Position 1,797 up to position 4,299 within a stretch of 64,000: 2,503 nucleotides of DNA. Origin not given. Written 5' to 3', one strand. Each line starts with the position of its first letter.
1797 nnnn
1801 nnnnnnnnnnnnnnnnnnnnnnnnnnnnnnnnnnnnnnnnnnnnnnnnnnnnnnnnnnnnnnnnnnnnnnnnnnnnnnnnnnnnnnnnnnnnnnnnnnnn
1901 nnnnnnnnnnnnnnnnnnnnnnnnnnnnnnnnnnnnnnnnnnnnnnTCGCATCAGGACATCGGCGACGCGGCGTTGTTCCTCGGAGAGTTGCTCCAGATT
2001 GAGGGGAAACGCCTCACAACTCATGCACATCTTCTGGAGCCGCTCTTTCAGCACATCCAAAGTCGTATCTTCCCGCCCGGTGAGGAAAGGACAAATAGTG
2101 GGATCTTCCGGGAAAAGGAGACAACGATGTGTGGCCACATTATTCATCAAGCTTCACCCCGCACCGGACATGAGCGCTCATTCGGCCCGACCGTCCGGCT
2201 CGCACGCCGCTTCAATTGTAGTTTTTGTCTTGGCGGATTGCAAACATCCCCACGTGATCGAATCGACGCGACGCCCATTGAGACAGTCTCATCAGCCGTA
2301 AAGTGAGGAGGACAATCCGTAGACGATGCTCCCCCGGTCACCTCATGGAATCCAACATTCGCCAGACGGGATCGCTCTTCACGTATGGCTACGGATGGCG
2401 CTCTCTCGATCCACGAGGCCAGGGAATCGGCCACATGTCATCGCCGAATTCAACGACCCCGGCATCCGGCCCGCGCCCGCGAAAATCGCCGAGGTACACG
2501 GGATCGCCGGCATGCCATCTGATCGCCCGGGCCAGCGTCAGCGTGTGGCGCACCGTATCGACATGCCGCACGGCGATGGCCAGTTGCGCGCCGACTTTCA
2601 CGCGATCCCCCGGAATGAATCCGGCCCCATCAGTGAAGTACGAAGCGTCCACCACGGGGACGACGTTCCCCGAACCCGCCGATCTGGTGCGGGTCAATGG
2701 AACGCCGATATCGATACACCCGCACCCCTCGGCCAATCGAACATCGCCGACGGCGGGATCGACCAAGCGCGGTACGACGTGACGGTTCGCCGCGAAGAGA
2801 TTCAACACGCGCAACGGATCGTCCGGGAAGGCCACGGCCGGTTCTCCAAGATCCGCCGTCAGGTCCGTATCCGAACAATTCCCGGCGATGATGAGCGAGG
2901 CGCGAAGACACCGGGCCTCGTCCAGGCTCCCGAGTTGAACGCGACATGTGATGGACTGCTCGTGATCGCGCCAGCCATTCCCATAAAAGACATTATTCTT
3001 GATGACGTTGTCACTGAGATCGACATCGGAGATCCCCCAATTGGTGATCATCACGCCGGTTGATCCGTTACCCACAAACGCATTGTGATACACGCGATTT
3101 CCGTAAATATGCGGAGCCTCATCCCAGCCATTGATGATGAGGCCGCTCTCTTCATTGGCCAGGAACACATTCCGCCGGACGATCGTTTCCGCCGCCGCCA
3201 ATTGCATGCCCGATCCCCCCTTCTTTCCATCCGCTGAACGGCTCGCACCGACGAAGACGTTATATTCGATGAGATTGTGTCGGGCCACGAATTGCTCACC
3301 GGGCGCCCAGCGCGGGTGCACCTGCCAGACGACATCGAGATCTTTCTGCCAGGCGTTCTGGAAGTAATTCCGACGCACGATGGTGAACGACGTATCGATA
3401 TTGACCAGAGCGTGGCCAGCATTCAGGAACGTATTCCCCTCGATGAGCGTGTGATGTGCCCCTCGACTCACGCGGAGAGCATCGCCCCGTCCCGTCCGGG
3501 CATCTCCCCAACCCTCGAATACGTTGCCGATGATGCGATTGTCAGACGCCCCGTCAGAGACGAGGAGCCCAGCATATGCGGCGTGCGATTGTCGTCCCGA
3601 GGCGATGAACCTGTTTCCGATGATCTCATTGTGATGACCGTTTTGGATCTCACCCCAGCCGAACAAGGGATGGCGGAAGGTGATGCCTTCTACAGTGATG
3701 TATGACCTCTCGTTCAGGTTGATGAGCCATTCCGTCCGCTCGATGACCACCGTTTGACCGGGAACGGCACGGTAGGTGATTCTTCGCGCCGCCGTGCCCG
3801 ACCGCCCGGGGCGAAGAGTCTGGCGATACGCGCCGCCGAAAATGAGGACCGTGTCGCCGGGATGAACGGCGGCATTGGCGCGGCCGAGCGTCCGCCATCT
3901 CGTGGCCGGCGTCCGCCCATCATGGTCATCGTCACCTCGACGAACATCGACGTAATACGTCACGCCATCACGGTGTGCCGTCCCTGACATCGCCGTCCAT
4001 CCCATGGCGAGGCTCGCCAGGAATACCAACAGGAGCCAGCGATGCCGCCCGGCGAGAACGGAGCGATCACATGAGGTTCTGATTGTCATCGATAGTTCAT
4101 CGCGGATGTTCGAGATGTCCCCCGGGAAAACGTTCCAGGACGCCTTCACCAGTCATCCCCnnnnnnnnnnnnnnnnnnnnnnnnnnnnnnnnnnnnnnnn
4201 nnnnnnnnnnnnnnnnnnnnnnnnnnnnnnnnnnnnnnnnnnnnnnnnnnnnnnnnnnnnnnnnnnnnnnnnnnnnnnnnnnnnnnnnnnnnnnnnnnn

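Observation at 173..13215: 13-kb co-directional extracytoplasmic peptide/amide catabolism supercluster ending in a Cys-cluster GAF kinase and CheY-like receiver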

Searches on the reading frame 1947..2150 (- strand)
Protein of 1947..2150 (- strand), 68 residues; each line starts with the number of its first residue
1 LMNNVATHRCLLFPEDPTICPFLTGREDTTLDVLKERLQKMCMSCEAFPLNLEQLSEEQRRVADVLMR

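Call 49: search_protein_representatives(alignment_id=A2)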
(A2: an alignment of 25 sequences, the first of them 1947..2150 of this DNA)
Query: 25 sequences, 67 profile positions. Proteins with E-value up to 0.001 (for the whole library): 8; up to 1e-10: 3; up to 1e-30: 0. The best 8 are listed.
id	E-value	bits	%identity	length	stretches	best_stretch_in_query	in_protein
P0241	2.3e-28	113.7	-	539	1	1-66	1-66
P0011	4.6e-27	109.5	-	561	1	1-66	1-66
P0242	6.5e-20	86.6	-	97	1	11-66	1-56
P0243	1.1e-06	44.2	-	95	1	8-57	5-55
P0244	1.4e-05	40.7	-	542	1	9-59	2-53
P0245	3.1e-05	39.5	-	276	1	7-57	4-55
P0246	3.0e-04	36.4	-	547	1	19-66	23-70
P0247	7.1e-04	35.2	-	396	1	4-53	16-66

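Call 55: search_solved_structures(query=A2, max_evalue=10)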
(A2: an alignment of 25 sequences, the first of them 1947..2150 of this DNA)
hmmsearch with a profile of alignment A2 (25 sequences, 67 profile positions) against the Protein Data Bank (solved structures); distinct sequences matched with E-value up to 10: 2.
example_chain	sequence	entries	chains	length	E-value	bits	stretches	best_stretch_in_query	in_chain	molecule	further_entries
3zh9_B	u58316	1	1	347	0.17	14.7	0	17-35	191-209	DELTA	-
7wuo_A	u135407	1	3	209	1.8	11.4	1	7-31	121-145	Riboflavin synthase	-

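Call 66: predict_structure(alignment_id=A2)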
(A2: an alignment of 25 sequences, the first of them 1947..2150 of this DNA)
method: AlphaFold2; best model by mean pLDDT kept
length: 68 residues; sequences in the alignment: 25
mean_pLDDT: 52.3   pTM: 0.27
mean pLDDT of the five models: 52.3, 51.1, 48.0, 47.7, 43.8
residues with pLDDT >= 90: 0; 70-90: 1; 50-70: 35; < 50: 32
segments of 3 or more residues with pLDDT < 50: 1-23, 43-50
pLDDT, mean of each block of 10 residues (from residue 1): 38 45 55 66 47 60 56
secondary structure, 60 per line:
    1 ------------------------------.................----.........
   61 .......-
elements in order: H31-47 H52-67

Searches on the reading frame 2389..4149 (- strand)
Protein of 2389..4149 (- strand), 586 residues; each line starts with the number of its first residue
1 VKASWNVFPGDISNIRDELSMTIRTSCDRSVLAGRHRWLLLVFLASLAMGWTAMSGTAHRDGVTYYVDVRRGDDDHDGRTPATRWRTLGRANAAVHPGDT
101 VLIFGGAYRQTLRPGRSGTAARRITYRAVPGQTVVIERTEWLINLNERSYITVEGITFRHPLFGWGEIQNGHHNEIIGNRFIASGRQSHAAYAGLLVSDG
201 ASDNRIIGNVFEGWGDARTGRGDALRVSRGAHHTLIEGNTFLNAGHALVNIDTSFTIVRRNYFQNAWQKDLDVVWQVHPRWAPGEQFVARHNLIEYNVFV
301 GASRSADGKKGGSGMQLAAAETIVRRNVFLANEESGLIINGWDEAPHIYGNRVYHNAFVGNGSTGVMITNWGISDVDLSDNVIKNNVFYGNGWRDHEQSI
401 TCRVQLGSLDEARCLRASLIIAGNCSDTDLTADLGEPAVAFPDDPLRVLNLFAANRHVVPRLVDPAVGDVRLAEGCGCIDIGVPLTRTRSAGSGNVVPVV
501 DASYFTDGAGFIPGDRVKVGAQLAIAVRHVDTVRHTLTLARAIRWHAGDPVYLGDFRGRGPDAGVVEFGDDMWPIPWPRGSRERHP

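Call 4: search_protein_families(library=pfam, proteins=[window:2389-4149:-], max_evalue=0.01)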
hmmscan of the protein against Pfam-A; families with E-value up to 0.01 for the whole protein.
window:2389-4149:- (586 aa): 2 families
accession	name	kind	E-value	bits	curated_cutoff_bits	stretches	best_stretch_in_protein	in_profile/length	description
PF13229.12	Beta_helix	-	1e-10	41.9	25.9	2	143-265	3-112/158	Right handed beta helix region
PF05048.19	NosD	-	1.4e-06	28.4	23.6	1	294-395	118-209/212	Periplasmic copper-binding protein (NosD)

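Call 5: search_protein_families(library=ncbifam, proteins=[window:2389-4149:-], max_evalue=0.001)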
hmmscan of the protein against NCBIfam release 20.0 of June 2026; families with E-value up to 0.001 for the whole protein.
window:2389-4149:- (586 aa): 2 families
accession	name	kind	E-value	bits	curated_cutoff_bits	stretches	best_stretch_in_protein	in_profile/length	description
NF041899.1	pec_ly_PelN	equivalog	9.3e-06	24.7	740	1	49-111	12-72/437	pectate lyase PelN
NF047897.1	LctobiosidLnbX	equivalog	0.00012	20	2500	1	58-106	39-90/1498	lacto-N-biosidase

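Call 25: search_solved_structures(query=window:2389-4149:-, max_evalue=0.01)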
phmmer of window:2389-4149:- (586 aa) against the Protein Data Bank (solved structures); distinct sequences matched with E-value up to 0.01: 3.
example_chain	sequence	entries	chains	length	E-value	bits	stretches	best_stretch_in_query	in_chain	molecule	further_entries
3vst_A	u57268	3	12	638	6.5e-07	31.2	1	69-189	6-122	Xylosidase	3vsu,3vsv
7v6m_A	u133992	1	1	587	0.0018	19.9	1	61-120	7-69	Fibronectin type III domain-containing protein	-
7v6i_A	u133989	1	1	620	0.0018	19.8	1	60-108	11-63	Lacto-N-biosidase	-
